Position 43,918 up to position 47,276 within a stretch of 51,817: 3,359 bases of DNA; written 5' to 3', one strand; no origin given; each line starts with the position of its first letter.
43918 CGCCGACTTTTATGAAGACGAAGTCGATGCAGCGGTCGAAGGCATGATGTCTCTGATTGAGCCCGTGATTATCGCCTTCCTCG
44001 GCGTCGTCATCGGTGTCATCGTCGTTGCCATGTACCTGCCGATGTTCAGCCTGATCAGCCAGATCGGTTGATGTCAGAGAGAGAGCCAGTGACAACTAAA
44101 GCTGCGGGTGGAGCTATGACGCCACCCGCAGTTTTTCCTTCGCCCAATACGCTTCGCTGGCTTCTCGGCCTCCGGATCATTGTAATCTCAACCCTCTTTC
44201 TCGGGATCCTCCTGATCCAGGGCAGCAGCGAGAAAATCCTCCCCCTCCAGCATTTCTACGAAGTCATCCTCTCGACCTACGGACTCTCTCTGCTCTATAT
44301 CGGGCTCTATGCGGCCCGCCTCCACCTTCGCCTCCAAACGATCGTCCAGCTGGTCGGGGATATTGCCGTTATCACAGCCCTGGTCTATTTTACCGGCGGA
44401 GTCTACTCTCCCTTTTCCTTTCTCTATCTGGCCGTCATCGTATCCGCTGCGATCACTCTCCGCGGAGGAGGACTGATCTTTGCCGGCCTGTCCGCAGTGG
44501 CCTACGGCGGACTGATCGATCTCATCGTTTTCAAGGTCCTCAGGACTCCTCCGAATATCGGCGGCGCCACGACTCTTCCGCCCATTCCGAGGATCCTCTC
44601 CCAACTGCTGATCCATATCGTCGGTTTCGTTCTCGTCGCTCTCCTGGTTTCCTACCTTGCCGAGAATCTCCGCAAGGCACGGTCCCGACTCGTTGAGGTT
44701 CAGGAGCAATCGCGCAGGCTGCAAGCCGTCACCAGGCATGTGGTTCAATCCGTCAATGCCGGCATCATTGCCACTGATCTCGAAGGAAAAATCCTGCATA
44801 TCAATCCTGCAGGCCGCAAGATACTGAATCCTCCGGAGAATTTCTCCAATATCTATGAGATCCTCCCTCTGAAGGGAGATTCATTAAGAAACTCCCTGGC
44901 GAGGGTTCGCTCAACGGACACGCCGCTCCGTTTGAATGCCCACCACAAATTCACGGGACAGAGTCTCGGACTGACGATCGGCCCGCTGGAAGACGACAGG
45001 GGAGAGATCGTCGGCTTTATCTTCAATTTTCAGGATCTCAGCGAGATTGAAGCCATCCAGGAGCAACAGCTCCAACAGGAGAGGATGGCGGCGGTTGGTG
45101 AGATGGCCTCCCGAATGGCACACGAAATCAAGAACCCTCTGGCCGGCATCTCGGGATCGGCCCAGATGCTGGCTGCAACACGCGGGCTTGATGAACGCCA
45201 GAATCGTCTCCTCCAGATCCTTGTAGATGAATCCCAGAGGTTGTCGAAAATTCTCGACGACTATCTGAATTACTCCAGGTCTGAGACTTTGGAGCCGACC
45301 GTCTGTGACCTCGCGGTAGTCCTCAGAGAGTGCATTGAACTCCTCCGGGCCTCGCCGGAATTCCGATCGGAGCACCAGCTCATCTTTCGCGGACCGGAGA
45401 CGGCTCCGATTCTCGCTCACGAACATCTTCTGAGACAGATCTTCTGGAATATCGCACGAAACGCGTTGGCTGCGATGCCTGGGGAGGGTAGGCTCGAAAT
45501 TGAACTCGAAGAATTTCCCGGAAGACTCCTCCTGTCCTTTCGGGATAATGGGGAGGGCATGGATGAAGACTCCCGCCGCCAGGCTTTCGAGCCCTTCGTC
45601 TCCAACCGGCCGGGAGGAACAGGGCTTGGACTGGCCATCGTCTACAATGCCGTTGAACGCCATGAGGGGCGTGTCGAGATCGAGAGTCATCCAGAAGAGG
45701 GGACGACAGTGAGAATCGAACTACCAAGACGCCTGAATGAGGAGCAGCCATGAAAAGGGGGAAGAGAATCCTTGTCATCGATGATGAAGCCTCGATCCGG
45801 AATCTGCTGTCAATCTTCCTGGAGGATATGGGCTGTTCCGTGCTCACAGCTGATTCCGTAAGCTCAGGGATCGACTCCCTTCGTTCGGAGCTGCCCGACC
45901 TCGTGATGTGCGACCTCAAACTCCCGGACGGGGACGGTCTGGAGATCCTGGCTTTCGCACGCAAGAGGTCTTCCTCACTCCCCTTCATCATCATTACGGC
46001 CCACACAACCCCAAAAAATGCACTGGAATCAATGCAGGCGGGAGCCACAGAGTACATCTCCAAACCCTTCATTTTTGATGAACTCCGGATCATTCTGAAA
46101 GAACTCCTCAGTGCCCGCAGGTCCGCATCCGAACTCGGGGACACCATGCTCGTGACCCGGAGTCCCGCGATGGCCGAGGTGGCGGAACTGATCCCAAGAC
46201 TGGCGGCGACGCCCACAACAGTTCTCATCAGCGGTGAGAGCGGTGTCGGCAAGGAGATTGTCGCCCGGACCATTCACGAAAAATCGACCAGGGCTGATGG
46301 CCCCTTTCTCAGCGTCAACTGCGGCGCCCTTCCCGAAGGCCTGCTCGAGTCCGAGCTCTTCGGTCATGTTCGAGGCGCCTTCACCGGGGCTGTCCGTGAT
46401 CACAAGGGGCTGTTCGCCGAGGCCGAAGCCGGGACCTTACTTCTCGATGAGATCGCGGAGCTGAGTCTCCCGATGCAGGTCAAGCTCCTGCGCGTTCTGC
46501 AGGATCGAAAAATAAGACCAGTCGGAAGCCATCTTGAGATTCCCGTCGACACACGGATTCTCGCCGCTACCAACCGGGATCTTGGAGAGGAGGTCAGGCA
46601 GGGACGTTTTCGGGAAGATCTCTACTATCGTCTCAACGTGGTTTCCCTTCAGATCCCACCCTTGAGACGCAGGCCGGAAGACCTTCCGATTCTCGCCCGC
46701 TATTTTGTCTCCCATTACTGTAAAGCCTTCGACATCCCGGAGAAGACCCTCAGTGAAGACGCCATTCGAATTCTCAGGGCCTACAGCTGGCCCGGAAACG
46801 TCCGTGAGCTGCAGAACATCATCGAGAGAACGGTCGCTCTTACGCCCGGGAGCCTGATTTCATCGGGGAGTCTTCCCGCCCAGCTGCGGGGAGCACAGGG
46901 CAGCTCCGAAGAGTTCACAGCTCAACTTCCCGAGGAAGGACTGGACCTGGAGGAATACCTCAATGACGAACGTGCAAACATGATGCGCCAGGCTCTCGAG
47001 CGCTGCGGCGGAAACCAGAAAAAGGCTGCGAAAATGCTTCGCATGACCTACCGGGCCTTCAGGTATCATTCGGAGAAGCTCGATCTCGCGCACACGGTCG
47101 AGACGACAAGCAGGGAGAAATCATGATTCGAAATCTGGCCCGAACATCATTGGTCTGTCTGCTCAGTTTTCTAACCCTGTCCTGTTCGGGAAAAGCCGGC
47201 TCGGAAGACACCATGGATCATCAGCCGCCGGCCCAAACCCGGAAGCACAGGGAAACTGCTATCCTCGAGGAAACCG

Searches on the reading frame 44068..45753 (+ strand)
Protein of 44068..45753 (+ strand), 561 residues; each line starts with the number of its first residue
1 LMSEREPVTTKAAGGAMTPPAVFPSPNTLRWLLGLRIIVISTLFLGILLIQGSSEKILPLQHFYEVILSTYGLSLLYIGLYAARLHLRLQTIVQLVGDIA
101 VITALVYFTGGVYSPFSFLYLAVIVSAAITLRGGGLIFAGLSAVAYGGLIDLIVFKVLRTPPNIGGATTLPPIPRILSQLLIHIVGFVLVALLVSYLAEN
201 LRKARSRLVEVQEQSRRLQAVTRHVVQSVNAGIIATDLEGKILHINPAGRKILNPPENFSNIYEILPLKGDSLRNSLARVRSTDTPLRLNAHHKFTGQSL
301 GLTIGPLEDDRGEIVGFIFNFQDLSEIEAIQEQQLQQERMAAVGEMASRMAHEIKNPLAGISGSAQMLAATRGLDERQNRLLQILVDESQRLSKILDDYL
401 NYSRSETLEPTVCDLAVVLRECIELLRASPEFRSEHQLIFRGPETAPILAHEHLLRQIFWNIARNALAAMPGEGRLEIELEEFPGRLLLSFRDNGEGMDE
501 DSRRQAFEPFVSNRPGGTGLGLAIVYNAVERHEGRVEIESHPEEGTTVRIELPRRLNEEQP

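Call 74: search_protein_families(library=pfam, proteins=[window:44068-45753:+], max_evalue=0.01)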
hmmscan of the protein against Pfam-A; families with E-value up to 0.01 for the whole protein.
window:44068-45753:+ (561 aa): 8 families
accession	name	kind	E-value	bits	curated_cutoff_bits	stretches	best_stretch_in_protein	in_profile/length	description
PF02518.31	HATPase_c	-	3.5e-25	89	26.4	1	452-555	3-110/111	Histidine kinase-, DNA gyrase B-, and HSP90-like ATPase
PF00512.31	HisKA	-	2e-17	63.4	26.9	1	344-407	3-65/66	His Kinase A (phospho-acceptor) domain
PF25323.1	6TM_PilS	-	7.2e-16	58.9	27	1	35-206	18-187/189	PilS-like transmembrane domain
PF08448.16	PAS_4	-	5.3e-07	30.3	23.1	1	227-326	2-107/110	PAS fold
PF00989.32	PAS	-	0.00042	20.7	22.6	1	223-254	4-35/113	PAS fold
PF13426.13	PAS_9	-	0.001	19.8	27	1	232-326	3-103/103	PAS domain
PF13581.12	HATPase_c_2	-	0.001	19.5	27.4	1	461-550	42-125/127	Histidine kinase-like ATPase domain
PF13188.13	PAS_8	-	0.0039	17.5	21.8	0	223-258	4-42/65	PAS domain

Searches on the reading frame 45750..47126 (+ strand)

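Call 74: search_protein_families(library=pfam, proteins=[window:45750-47126:+], max_evalue=0.01)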
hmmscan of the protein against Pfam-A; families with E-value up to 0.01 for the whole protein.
window:45750-47126:+ (458 aa): 8 families
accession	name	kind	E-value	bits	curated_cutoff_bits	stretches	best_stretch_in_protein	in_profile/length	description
PF00158.32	Sigma54_activat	-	3.5e-69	232.2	20.2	1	135-300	2-167/168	Sigma-54 interaction domain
PF00072.30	Response_reg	-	5.5e-26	91.4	30.2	1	7-115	1-109/111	Response regulator receiver domain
PF25601.1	AAA_lid_14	-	6.9e-24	83.9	27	1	306-388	1-83/87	AAA+ ATPase lid domain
PF14532.12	Sigma54_activ_2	-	7.2e-20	72.1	25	1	136-305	2-138/138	Sigma-54 interaction domain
PF02954.25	HTH_8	-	6.1e-09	35.9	22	1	410-439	8-37/42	Bacterial regulatory protein, Fis family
PF07728.20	AAA_5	-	6.1e-07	30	22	1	158-276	2-123/139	AAA domain (dynein-related subfamily)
PF13191.12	AAA_16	-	4.4e-05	24.5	32.6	1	134-207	2-82/167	AAA ATPase domain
PF00004.35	AAA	-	0.0013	19.6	21.2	1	158-292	1-128/131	ATPase family associated with various cellular activities (AAA)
